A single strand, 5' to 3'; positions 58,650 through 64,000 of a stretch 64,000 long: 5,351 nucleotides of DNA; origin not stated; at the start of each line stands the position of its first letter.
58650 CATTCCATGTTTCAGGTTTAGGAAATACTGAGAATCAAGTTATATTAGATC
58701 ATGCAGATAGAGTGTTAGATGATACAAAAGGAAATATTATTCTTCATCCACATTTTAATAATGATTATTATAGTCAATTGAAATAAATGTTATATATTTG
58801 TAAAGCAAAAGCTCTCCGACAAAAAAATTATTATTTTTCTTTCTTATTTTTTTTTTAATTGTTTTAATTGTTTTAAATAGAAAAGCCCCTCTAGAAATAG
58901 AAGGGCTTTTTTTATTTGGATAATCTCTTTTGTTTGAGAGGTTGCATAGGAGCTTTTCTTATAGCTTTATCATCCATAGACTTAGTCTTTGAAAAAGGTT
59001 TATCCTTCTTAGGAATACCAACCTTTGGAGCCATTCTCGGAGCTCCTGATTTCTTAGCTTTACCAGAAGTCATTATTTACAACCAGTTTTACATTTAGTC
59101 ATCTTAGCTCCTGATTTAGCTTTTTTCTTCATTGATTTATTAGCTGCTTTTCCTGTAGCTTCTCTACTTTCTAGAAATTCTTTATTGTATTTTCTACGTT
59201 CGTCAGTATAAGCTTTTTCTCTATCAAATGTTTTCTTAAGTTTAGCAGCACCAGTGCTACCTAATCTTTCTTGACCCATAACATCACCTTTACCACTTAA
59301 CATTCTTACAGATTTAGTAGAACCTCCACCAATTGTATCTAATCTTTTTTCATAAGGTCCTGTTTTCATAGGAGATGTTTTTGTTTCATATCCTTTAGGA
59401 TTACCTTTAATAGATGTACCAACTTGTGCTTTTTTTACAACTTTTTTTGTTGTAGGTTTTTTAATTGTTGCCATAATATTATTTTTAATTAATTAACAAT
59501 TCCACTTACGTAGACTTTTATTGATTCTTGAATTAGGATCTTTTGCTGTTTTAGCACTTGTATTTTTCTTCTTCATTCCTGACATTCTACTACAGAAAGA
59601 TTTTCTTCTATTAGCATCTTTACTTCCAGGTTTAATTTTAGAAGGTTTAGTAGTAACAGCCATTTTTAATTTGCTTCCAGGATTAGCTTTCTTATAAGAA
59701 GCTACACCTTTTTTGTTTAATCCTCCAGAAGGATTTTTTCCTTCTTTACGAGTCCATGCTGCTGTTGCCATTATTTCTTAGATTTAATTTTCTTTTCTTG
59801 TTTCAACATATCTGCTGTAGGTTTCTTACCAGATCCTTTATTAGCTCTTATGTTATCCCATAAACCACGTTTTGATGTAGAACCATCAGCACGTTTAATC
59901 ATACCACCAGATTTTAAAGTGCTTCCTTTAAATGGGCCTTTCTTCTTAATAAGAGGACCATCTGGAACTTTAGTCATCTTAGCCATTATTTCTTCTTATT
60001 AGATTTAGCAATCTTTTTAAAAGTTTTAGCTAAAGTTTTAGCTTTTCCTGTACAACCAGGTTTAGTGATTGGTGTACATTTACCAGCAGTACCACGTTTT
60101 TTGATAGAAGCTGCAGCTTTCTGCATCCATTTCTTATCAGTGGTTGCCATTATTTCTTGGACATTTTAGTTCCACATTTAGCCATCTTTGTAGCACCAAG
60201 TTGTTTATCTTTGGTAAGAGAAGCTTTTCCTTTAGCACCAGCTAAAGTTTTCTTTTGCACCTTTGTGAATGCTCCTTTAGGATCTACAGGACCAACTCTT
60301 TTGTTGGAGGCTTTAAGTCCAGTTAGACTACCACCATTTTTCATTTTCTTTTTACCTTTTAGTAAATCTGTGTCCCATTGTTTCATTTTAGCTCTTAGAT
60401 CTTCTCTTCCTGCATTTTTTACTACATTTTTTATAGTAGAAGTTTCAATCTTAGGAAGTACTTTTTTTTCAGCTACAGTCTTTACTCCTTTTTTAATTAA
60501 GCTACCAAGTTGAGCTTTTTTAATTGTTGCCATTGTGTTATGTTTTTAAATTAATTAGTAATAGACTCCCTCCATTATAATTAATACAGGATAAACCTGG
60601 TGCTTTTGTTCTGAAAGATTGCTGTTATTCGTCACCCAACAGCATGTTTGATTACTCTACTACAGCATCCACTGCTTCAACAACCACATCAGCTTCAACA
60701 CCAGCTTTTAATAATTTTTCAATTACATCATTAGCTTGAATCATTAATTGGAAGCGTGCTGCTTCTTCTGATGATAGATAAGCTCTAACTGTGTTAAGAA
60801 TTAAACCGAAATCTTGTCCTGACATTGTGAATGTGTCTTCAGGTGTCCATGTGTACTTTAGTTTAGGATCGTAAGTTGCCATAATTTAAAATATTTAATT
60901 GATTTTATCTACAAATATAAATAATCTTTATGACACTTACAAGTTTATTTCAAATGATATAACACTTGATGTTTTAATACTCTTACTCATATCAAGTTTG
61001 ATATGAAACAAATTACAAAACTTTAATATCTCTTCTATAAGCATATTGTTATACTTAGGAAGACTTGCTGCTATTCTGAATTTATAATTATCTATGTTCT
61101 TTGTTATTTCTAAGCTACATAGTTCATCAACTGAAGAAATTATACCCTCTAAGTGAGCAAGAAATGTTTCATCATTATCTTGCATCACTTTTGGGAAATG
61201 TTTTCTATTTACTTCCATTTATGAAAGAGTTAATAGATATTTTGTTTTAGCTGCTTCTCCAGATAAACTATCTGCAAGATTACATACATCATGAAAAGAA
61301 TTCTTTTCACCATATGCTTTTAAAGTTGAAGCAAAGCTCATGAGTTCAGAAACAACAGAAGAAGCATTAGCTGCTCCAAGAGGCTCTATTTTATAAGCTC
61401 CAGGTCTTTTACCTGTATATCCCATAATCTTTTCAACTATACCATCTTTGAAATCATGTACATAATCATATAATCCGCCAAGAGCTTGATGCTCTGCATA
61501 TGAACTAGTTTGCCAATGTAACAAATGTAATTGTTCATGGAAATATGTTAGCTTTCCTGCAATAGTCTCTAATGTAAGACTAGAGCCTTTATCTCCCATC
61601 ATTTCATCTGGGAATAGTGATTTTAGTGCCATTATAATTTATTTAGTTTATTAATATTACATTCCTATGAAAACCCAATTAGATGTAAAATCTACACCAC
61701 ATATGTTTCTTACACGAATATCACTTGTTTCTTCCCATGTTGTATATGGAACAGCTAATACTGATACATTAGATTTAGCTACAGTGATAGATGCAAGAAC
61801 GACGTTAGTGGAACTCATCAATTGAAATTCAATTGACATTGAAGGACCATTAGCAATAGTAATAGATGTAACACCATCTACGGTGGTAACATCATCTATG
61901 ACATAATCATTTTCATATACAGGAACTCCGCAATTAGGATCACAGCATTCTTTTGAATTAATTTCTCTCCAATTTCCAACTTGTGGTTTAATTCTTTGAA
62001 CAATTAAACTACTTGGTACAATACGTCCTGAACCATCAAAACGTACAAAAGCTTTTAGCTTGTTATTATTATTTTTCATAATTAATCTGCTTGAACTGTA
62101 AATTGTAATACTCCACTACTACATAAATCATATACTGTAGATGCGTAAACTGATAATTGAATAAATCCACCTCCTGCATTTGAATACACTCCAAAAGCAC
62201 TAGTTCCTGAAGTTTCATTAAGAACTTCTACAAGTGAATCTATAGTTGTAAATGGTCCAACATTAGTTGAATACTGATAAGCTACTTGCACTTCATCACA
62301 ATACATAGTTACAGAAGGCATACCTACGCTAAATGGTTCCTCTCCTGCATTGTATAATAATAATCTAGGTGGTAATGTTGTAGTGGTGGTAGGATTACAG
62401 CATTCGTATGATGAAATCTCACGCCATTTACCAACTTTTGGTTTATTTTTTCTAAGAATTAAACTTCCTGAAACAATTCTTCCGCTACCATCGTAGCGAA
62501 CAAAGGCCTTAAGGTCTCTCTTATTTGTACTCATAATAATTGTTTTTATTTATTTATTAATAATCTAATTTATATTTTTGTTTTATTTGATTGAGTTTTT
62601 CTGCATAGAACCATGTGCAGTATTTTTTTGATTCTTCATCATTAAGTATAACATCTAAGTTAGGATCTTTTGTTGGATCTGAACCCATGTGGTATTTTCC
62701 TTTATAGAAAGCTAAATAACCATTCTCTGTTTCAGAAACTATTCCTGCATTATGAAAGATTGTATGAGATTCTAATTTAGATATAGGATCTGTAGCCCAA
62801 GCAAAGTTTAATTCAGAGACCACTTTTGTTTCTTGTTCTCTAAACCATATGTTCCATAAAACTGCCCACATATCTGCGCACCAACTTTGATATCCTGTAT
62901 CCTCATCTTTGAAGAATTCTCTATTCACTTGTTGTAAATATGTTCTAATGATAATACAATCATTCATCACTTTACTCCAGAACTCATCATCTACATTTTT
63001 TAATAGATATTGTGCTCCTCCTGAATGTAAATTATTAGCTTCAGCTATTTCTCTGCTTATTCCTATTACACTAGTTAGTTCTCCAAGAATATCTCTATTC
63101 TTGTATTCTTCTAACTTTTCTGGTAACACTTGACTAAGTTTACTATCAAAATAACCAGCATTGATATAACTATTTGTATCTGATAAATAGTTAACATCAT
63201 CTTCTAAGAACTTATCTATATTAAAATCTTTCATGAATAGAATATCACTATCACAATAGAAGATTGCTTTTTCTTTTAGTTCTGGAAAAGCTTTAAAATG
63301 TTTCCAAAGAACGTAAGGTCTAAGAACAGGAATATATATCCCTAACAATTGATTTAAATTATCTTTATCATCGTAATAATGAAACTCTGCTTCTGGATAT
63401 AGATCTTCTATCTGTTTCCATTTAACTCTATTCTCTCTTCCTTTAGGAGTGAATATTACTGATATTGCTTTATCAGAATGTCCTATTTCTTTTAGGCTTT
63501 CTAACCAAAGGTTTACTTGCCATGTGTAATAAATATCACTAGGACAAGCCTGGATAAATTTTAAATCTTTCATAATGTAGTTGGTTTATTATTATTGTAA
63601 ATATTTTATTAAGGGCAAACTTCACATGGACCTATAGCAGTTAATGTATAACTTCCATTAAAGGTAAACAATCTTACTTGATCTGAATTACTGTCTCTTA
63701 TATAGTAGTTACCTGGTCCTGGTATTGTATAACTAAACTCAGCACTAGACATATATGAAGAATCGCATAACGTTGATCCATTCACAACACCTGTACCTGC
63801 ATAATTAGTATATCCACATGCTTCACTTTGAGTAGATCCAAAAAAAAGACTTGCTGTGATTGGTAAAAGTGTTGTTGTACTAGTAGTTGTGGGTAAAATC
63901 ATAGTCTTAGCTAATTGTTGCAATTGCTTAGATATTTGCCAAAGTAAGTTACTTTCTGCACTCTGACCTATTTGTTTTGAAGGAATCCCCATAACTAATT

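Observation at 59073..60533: Cluster of five small, extremely lysine-rich basic proteins with C-terminal Cys motifs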

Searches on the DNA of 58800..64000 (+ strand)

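Call 5: search_dna_similar(query=window:58800-64000:+, collection=phages, mode=near, max_rows=20)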
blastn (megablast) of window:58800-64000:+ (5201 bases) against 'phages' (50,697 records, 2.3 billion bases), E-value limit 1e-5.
No match.

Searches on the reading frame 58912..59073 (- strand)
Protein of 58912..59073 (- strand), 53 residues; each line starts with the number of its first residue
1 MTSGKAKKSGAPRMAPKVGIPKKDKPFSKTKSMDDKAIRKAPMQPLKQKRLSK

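Call 6: search_protein_families(library=pfam, proteins=[window:58912-59073:-], max_evalue=1)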
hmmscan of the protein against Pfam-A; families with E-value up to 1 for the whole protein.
window:58912-59073:- (53 aa): 0 families

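Call 7: search_protein_families(library=phrogs, proteins=[window:58912-59073:-], max_evalue=0.1)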
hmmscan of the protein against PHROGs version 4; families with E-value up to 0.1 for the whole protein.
window:58912-59073:- (53 aa): 0 families

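Call 73: search_protein_families(library=ncbifam, proteins=[window:58912-59073:-], max_evalue=0.1)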
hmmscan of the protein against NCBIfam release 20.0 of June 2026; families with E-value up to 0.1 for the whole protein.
window:58912-59073:- (53 aa): 0 families

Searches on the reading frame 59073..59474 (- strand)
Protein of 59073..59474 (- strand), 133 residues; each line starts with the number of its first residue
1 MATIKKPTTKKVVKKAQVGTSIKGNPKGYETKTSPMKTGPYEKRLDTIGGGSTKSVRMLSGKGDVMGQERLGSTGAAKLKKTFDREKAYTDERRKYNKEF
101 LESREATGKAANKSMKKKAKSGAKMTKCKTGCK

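Call 6: search_protein_families(library=pfam, proteins=[window:59073-59474:-], max_evalue=1)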
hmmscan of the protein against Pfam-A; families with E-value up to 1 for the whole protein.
window:59073-59474:- (133 aa): 0 families

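Call 7: search_protein_families(library=phrogs, proteins=[window:59073-59474:-], max_evalue=0.1)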
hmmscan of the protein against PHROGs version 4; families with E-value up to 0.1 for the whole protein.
window:59073-59474:- (133 aa): 0 families

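Call 19: find_homologous_proteins(query=window:59073-59474:-, max_evalue=0.001)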
Query window:59073-59474:- (133 aa): 14 proteins with E <= 0.001 among 44 candidates.
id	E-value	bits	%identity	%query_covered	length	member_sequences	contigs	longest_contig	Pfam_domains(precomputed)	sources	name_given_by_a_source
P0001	1.9e-75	269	100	100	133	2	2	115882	-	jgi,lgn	jgi:hypothetical protein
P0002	5.7e-52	193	86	88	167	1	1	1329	-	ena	-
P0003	3.8e-48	181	74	90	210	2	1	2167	-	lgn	-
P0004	7.4e-48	180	81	86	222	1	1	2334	-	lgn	-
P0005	6.2e-44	167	84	71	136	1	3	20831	-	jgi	jgi:hypothetical protein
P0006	4.2e-43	164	81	72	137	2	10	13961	-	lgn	-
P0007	2.7e-42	162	75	87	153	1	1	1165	-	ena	-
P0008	8.4e-40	154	54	92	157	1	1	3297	-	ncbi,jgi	jgi:hypothetical protein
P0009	2.3e-39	152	53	91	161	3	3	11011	-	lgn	-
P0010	3.1e-39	152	72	87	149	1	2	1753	-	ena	-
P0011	4.3e-38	148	69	87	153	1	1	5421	-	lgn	-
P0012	3.6e-34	136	66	80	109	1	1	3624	-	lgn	-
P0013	1.4e-32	130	78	62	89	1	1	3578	-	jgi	-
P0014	5.8e-32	128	71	70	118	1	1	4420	-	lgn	-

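Call 22: find_encoding_contigs(protein=P0008, flank=5000, max_places=3)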
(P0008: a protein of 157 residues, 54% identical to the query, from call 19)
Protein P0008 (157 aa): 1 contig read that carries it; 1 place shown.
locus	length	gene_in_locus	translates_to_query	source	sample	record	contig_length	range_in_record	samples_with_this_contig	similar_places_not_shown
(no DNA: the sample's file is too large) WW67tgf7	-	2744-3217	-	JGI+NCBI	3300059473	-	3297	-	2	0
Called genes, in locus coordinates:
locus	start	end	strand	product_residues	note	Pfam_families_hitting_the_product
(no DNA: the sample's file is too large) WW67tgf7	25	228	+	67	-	-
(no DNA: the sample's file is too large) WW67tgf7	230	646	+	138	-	PF19174:DUF5856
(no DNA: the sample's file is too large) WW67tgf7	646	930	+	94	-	-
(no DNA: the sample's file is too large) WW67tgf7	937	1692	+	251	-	-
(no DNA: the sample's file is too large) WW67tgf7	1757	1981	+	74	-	-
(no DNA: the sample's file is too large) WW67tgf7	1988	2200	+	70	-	-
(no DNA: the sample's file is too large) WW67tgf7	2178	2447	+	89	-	PF19846:DUF6321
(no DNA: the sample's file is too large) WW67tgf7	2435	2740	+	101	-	-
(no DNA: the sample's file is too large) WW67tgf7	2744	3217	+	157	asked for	-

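Call 24: find_encoding_contigs(protein=P0001, flank=10000, max_places=3)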
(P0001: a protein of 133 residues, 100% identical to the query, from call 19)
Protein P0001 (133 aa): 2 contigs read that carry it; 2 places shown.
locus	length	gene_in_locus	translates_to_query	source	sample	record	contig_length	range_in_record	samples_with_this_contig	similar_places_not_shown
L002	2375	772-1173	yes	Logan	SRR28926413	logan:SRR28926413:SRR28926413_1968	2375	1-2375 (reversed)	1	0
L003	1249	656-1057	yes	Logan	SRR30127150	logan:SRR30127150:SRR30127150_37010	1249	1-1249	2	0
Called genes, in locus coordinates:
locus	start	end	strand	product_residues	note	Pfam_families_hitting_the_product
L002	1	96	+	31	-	?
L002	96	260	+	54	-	-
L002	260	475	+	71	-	-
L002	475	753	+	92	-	PF19846:DUF6321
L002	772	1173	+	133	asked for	-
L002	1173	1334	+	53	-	-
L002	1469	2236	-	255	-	PF00535:Glycos_transf_2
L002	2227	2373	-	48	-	?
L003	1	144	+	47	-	?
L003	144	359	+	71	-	-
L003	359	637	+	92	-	PF19846:DUF6321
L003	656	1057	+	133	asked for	-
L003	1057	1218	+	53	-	-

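Call 25: find_related_loci(query=A1, collection=viral_contigs, flank=10000)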
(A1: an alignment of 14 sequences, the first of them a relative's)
Query A1 (133 aa) in viral_contigs; peptide patterns used: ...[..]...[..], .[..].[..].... (x = any residue, [..] = any of these).
58 stretches matched a pattern; 7 encode a relative of the query (tblastn E <= 1e-3); 7 distinct loci.
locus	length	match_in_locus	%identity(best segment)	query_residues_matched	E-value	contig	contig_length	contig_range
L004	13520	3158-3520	57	20-133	7e-40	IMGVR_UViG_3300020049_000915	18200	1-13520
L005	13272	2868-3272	58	1-127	4e-41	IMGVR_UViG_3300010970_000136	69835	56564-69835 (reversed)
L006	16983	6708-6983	66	20-111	4e-38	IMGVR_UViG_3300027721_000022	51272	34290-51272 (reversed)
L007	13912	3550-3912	55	20-133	5e-38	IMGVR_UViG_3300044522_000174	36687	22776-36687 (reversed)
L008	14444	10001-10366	54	20-133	5e-38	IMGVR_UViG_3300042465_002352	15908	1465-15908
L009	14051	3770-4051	64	20-113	2e-37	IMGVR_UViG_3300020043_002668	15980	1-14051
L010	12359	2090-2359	58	24-113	8e-32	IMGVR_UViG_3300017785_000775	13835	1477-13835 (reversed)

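Call 36: search_protein_families(library=pfam, proteins=[L008:9679-9954:+, L008:9432-9569:+, L008:11043-11426:+], max_evalue=0.1)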
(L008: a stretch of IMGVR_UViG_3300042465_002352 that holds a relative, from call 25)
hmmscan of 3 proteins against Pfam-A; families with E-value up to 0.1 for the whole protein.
L008:9679-9954:+ (91 aa): 0 families

L008:9432-9569:+ (45 aa): 0 families

L008:11043-11426:+ (127 aa): 2 families
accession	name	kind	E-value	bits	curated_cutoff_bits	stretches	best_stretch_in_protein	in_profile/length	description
PF18925.5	DUF5675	-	1.8e-36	124.9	26.7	1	5-117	2-113/114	Family of unknown function (DUF5675)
PF10908.13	Tlde1_dom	-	0.011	16.5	30.1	0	75-102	76-105/120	Tlde1 domain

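Call 73: search_protein_families(library=ncbifam, proteins=[window:59073-59474:-], max_evalue=0.1)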
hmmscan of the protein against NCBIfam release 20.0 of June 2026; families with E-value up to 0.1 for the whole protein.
window:59073-59474:- (133 aa): 0 families

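Call 82: search_solved_structures(query=A1, max_evalue=1)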
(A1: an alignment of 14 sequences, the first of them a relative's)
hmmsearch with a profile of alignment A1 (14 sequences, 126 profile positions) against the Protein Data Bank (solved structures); distinct sequences matched with E-value up to 1: 0.
